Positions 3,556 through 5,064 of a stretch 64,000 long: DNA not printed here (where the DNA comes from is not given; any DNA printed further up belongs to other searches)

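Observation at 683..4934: Glycosyltransferase / methyltransferase / amidohydrolase block packed against the rSAM operon with no terminator space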

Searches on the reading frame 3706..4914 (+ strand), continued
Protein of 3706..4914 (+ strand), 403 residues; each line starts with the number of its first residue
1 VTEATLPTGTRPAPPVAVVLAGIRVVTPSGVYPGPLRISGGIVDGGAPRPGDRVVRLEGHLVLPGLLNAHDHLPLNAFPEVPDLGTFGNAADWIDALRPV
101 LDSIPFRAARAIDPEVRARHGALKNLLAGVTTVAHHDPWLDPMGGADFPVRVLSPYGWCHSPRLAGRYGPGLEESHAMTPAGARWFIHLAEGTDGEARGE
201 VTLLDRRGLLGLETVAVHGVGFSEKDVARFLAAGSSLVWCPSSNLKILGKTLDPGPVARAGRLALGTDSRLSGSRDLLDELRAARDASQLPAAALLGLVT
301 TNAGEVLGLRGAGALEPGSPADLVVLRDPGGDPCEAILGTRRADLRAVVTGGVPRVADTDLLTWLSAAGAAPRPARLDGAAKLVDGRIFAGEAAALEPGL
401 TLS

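Call 40: list_cluster_members(proteins=[P0085, P0001])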
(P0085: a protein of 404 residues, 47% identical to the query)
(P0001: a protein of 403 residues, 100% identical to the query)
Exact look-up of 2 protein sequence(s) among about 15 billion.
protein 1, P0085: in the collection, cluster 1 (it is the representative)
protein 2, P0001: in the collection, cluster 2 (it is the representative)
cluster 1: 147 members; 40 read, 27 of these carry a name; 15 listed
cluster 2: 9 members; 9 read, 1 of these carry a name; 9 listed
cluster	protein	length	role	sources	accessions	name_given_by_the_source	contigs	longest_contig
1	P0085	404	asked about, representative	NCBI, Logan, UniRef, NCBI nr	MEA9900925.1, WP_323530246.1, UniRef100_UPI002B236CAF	amidohydrolase family protein [Xanthomonas campestris] | amidohydrolase family protein n=1 Tax=Xanthomonas campestris TaxID=339 RepID=UPI002B236CAF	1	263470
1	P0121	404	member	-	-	amidohydrolase family protein [Xanthomonas campestris pv. campestris] | amidohydrolase family protein [Xanthomonas campestris]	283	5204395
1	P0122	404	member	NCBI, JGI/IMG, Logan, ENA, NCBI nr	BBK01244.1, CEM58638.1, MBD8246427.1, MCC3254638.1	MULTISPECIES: amidohydrolase family protein [Xanthomonas] | cytosine/adenosine deaminase-related metal-dependent hydrolase | amidohydrolase family protein [Xanthomonas campestris]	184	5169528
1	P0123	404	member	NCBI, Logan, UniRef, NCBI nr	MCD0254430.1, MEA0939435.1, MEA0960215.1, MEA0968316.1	amidohydrolase family protein [Xanthomonas campestris pv. campestris] | amidohydrolase family protein n=1 Tax=Xanthomonas campestris TaxID=339 RepID=UPI0013EDA850 | amidohydrolase family protein [Xanthomonas campestris]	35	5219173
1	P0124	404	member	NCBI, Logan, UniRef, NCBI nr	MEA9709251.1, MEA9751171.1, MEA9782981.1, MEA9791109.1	amidohydrolase family protein [Xanthomonas campestris] | amidohydrolase family protein n=1 Tax=Xanthomonas campestris TaxID=339 RepID=UPI002366934E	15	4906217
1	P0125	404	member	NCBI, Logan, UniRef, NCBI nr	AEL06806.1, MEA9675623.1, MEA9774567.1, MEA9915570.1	amidohydrolase family protein [Xanthomonas campestris pv. raphani] | amidohydrolase family protein n=1 Tax=Xanthomonas campestris TaxID=339 RepID=UPI00021AEFE5 | amidohydrolase family protein [Xanthomonas campestris]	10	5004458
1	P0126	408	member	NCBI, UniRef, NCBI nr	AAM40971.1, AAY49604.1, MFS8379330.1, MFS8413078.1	conserved hypothetical protein [Xanthomonas campestris pv. campestris str. 8004] | Amidohydrolase-related domain-containing protein n=3 Tax=Xanthomonas TaxID=338 ... | conserved hypothetical protein [Xanthomonas campestris pv. campestris str. ATCC 33913]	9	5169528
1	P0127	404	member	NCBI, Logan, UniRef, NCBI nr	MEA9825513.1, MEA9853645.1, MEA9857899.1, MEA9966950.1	amidohydrolase family protein [Xanthomonas campestris pv. raphani] | amidohydrolase family protein n=1 Tax=Xanthomonas campestris TaxID=339 RepID=UPI002367DBE7 | amidohydrolase family protein [Xanthomonas campestris]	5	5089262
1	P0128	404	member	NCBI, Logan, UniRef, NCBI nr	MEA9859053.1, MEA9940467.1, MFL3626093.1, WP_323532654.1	amidohydrolase family protein [Xanthomonas campestris pv. raphani] | amidohydrolase family protein n=1 Tax=Xanthomonas campestris TaxID=339 RepID=UPI002B23BF34 | amidohydrolase family protein [Xanthomonas campestris]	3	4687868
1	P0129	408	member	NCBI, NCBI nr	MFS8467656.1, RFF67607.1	amidohydrolase [Xanthomonas campestris pv. raphani]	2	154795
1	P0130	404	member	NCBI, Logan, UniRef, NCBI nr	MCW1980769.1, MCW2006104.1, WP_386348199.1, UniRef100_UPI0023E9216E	cytosine/adenosine deaminase-related metal-dependent hydrolase [Xanthomonas arboricola] | amidohydrolase family protein n=1 Tax=Xanthomonas campestris TaxID=339 RepID=UPI0023E9216E | cytosine/adenosine deaminase-related metal-dependent hydrolase [Xanthomonas campestris]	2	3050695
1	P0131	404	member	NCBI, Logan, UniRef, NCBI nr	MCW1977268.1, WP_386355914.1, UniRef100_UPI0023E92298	amidohydrolase family protein [Xanthomonas campestris] | amidohydrolase family protein n=1 Tax=Xanthomonas campestris TaxID=339 RepID=UPI0023E92298 | hypothetical protein [Xanthomonas campestris]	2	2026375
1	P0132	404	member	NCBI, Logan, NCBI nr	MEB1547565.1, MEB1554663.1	amidohydrolase family protein [Xanthomonas campestris pv. campestris]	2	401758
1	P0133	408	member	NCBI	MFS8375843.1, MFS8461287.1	amidohydrolase [Xanthomonas campestris pv. armoraciae]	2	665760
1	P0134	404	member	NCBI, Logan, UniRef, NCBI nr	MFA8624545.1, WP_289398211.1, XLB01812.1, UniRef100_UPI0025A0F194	amidohydrolase family protein [Xanthomonas campestris] | amidohydrolase family protein n=1 Tax=Xanthomonas campestris TaxID=339 RepID=UPI0025A0F194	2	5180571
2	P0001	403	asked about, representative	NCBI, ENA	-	-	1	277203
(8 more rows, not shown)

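Call 49: search_protein_families(library=padloc, proteins=[window:3706-4914:+, L003:15824-17101:-, L003:18806-19855:+], max_evalue=0.001)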
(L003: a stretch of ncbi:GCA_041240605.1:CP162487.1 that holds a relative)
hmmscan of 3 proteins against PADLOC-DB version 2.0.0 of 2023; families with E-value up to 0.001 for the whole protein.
window:3706-4914:+ (403 aa): 0 families

L003:15824-17101:- (426 aa): 0 families

L003:18806-19855:+ (350 aa): 1 family
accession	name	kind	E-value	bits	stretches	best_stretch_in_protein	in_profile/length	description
PDLC04140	mad8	-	0.00011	19.8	1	173-232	26-83/314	mads_8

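Call 60: predict_structure(alignment_id=A1)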
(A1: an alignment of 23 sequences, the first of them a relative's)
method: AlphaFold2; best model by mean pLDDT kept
length: 403 residues; sequences in the alignment: 23
mean_pLDDT: 91.6   pTM: 0.92
mean pLDDT of the five models: 91.6, 90.7, 90.4, 89.0, 86.8
residues with pLDDT >= 90: 314; 70-90: 72; 50-70: 7; < 50: 10
segments of 3 or more residues with pLDDT < 50: 1-10
pLDDT, mean of each block of 10 residues (from residue 1): 36 81 97 96 95 96 98 90 86 87 92 97 98 92 95 90 82 93 89 77 93 90 88 96 92 94 94 93 96 98 96 96 98 96 98 97 93 97 96 96 95
secondary structure, 60 per line:
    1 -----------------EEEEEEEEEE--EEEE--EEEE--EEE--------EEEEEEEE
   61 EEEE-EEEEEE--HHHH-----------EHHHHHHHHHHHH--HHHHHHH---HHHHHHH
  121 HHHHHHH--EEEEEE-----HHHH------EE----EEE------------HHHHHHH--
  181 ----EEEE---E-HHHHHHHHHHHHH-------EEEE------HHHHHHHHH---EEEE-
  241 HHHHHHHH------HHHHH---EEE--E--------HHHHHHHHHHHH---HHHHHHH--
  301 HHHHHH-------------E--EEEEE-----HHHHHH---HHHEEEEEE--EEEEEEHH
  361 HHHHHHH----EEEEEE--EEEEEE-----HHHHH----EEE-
elements in order: E18-27 E30-33 E36-39 E42-44 E53-64 E66-71 H74-77 H90-101 H104-110 H114-127 E130-135 H141-144 E157-159 H172-178 E185-188 H194-206 E214-217 H224-232 E236-239 H241-248 H255-259 E263-265 H277-288 H292-298 H301-306 E323-327 H333-338 E345-350 E353-358 H359-367 E372-377 E380-385 H391-395 E400-402

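Call 62: fold_search(model_id=the predicted structure, library=pdb)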
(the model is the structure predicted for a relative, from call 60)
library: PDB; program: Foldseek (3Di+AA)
matches with E <= 10: 803; with E <= 0.001: 361
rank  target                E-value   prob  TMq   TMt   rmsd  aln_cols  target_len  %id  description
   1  3lnp                  2.0e-19  1.00  0.67  0.61   7.6       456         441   18  Crystal Structure of Amidohydrolase family Protein OLEI01672_1_465 from Oleispira antarctica (released 2010-02-16)
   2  4gbd_A                6.7e-19  1.00  0.68  0.63   6.6       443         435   22  Crystal Structure Of Adenosine Deaminase From Pseudomonas Aeruginosa Pao1 with bound Zn and methylthio-coformycin (released 2013-06-12)
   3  4dzh                  9.0e-19  1.00  0.66  0.61   6.8       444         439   20  Crystal structure of an adenosine deaminase from xanthomonas campestris (target nysgrc-200456) with bound zn (released 2012-03-21)
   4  4dyk_A                1.1e-18  1.00  0.69  0.64   6.3       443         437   22  Crystal structure of an adenosine deaminase from pseudomonas aeruginosa pao1 (target nysgrc-200449) with bound zn (released 2012-03-14)
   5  5hme_B                1.1e-18  1.00  0.68  0.61   6.2       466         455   20  Crystal structure of Triazine Hydrolase variant (P214T/Y215H) (released 2016-11-02)
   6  5hmf_B                3.0e-18  1.00  0.68  0.61   6.5       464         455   20  Crystal structure of triazine hydrolase variant (P214T/Y215H/E241Q) (released 2016-11-02)
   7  4gbd_B                3.6e-18  1.00  0.66  0.62   8.2       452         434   23  Crystal Structure Of Adenosine Deaminase From Pseudomonas Aeruginosa Pao1 with bound Zn and methylthio-coformycin (released 2013-06-12)
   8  4f0s                  3.8e-18  1.00  0.64  0.60   6.9       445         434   18  Crystal structure of an adenosine deaminase homolog from Chromobacterium violaceum (target NYSGRC-019589) with bound ino (released 2012-06-06)
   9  5hmd_A                5.1e-18  1.00  0.69  0.61   6.3       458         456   19  Crystal structure of triazine hydrolase variant (Y215H/E241Q) (released 2016-11-02)
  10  4lh8_B                5.1e-18  1.00  0.68  0.61   6.4       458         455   20  Triazine hydrolase from Arthobacter aurescens modified for maximum expression in E.coli (released 2014-05-21)
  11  5hmf_A                6.1e-18  1.00  0.68  0.61   6.4       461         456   20  Crystal structure of triazine hydrolase variant (P214T/Y215H/E241Q) (released 2016-11-02)
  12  5hmd_B                6.9e-18  1.00  0.69  0.62   6.2       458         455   20  Crystal structure of triazine hydrolase variant (Y215H/E241Q) (released 2016-11-02)
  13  5hme_A                7.7e-18  1.00  0.69  0.62   6.0       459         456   20  Crystal structure of Triazine Hydrolase variant (P214T/Y215H) (released 2016-11-02)
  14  4l9x_A                7.7e-18  1.00  0.69  0.61   6.1       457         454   20  Triazine hydrolase from Arthobacter aurescens modified for maximum expression in E.coli (released 2014-05-21)
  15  4lh8_A                9.2e-18  1.00  0.68  0.61   6.3       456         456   20  Triazine hydrolase from Arthobacter aurescens modified for maximum expression in E.coli (released 2014-05-21)
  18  4f0r                  1.8e-17  1.00  0.66  0.62   6.6       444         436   18  Crystal structure of an adenosine deaminase homolog from Chromobacterium violaceum (target NYSGRC-019589) bound Zn and 5 (released 2012-06-06)
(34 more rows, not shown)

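Call 64: search_protein_families(library=pfam, proteins=[L030:5207-7843:-, L030:7872-9215:-, L027:1742-5134:-, L027:5085-8609:-, L030:1152-2390:+, L004:6949-8082:+, L077:10257-11510:+], max_evalue=0.01)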
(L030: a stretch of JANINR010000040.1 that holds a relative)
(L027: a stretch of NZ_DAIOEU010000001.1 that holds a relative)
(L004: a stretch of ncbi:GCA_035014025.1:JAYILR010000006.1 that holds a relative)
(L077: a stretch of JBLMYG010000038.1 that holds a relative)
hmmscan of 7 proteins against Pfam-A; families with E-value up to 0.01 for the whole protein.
L030:5207-7843:- (879 aa): 1 family
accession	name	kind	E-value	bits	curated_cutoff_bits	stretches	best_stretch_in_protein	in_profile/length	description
PF11854.14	MtrB_PioB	-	7.7e-69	233.3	23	1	109-846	3-607/635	Putative outer membrane beta-barrel porin, MtrB/PioB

L030:7872-9215:- (448 aa): 7 families
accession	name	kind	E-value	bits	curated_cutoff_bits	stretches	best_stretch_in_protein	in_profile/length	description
PF09699.15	Paired_CXXCH_1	-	3.7e-31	107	20.6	3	315-357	1-40/41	Doubled CXXCH motif (Paired_CXXCH_1)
PF14522.11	Cytochrome_C7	-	7.7e-15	54.9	24.8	2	310-376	3-67/67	Cytochrome c7 and related cytochrome c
PF22113.1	Mtrc-MtrF_II-IV_dom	-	6e-13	49.1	30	1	168-222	112-169/176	Outer membrane cytochrome MtrC/MtrF-like, domains II/IV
PF14537.11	Cytochrom_c3_2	-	1.3e-10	42.1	25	1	266-353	1-78/79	Cytochrome c3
PF22678.1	Cytochrom_c_NrfB-like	-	5.5e-07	30.4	27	1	212-279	1-66/89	Cytochrome c-type protein NrfB-like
PF03264.19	Cytochrom_NNT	-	0.00015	22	24.1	1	288-350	28-93/174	NapC/NirT cytochrome c family, N-terminal region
PF02335.20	Cytochrom_C552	-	0.0019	17.7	24.1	1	262-309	235-288/438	Cytochrome c552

L027:1742-5134:- (1131 aa): 2 families
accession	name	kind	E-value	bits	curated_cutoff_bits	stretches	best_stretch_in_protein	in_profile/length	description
PF00593.30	TonB_dep_Rec_b-barrel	-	2.1e-31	110.7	27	1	628-1098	60-436/436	TonB dependent receptor-like, beta-barrel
PF07715.20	Plug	-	5.1e-11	43.5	23.9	1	163-264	2-103/107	TonB-dependent Receptor Plug Domain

L027:5085-8609:- (1175 aa): 10 families
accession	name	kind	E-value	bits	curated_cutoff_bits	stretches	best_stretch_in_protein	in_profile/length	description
PF22666.2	Glyco_hydro_2_N2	-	1.4e-35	123.3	27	1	313-475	9-167/167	Glycosyl hydrolase 2 galactose-binding domain-like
PF18368.7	Ig_GlcNase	-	2.5e-28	98.7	26.3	1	1059-1163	1-105/105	Exo-beta-D-glucosaminidase Ig-fold domain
PF00703.27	Glyco_hydro_2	-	4.9e-15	56.7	23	1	485-598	1-109/109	Glycosyl hydrolases family 2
PF02837.24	Glyco_hydro_2_N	-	3.3e-12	47.1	28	1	332-422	44-133/169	Glycosyl hydrolases family 2, sugar binding domain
PF13385.13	Laminin_G_3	-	9.9e-12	45.7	27.6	1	74-212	14-149/151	Concanavalin A-like lectin/glucanases superfamily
PF02836.23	Glyco_hydro_2_C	-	5.9e-07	29.4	21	1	694-808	31-157/302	Glycosyl hydrolases family 2, TIM barrel domain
PF17786.7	Mannosidase_ig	-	6.4e-06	27.1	23.4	1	981-1064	4-87/91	Mannosidase Ig/CBM-like domain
PF17753.7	Ig_mannosidase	-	0.00056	20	22.6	1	1091-1156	15-75/81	Ig-fold domain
PF21467.3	BetaGal_gal-bd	-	0.00061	20.3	27.3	1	356-395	3-40/62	Beta-galactosidase, galactose-binding domain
PF13364.12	BetaGal_ABD2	-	0.002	19.3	23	0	355-422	37-106/112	Beta-galactosidase second all-beta domain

L030:1152-2390:+ (413 aa): 0 families

L004:6949-8082:+ (378 aa): 0 families

L077:10257-11510:+ (418 aa): 0 families

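Call 68: search_dna_similar(query=window:3706-4914:+, collection=plasmids, mode=protein, max_evalue=1e-20, max_rows=15)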
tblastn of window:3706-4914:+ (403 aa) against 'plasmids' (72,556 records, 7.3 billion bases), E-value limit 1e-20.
Records with a match: 2; places in all: 2; records where one place covers at least 80% of the query: 2.
Best place of each record, by identity: <60% 2.
By first word of the organism name: Azospirillum 1; Sinorhizobium 1.
By predicted mobility (MOB-suite, as given by PLSDB): conjugative 2.
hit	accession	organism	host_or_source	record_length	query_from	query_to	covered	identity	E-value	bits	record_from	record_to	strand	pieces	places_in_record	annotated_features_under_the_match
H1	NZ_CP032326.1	Azospirillum argentinense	soil sample,Agricultural field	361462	12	362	87%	30.7%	1e-26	119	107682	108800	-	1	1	amidohydrolase family protein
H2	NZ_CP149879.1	Sinorhizobium medicae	Medicago sativa,Cell Culture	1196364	16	355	84%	29.7%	9e-21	102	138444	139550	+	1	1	record has no annotation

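Call 69: get_annotated_region(hit=H1, flank=15000)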
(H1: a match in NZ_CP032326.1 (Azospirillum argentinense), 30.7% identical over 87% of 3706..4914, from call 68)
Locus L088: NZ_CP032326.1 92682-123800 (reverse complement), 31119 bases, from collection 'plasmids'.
description: Azospirillum argentinense strain MTCC4035 plasmid p5, complete sequence
organism: Azospirillum argentinense (NCBI taxid 2970906)
taxonomy: Bacteria; Pseudomonadota; Alphaproteobacteria; Rhodospirillales; Azospirillaceae; Azospirillum; Azospirillum argentinense
host: -; source: soil sample,Agricultural field; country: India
typing (MOB-suite, as given by PLSDB): conjugative; relaxase MOBP,MOBQ; mating-pair formation MPF_T
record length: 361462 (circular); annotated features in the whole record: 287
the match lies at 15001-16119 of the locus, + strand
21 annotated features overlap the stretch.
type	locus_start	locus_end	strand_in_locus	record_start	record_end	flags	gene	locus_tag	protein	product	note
CDS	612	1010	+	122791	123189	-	-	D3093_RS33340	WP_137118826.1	hypothetical protein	-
CDS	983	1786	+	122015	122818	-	-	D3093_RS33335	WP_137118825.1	family 16 glycoside hydrolase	-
CDS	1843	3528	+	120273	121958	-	-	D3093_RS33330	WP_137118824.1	M4 family metallopeptidase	-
CDS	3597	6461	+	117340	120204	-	-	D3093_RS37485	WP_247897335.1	hypothetical protein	-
CDS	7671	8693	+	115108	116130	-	-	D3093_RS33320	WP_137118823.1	HAD-IA family hydrolase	GO:0008152 - metabolic process [Evidence IEA]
CDS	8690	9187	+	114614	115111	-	-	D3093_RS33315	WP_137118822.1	gluconate 2-dehydrogenase subunit 3 family protein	-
CDS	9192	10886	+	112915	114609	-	-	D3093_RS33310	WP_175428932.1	GMC family oxidoreductase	-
CDS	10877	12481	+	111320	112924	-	-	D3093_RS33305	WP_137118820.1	glycerophosphodiester phosphodiesterase family protein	GO:0006629 - lipid metabolic process [Evidence IEA]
CDS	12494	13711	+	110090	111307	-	-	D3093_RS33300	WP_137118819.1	hypothetical protein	-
CDS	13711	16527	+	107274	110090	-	-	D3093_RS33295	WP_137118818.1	amidohydrolase family protein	-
CDS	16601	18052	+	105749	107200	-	-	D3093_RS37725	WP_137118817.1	S8 family serine peptidase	GO:0006508 - proteolysis [Evidence IEA]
CDS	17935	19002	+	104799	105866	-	-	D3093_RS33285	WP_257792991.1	S8 family serine peptidase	GO:0006508 - proteolysis [Evidence IEA]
CDS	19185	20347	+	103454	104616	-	-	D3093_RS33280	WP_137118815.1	IS3 family transposase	-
CDS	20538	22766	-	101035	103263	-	-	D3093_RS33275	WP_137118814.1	TonB-dependent siderophore receptor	GO:0015891 - siderophore transport [Evidence IEA]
CDS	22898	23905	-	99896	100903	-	-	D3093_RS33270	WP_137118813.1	siderophore ABC transporter substrate-binding protein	-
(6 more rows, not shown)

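Call 74: search_solved_structures(query=L003:15824-17101:-, max_evalue=0.1)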
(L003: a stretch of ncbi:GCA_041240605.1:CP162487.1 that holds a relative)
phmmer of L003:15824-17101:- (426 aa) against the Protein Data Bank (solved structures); distinct sequences matched with E-value up to 0.1: 0.
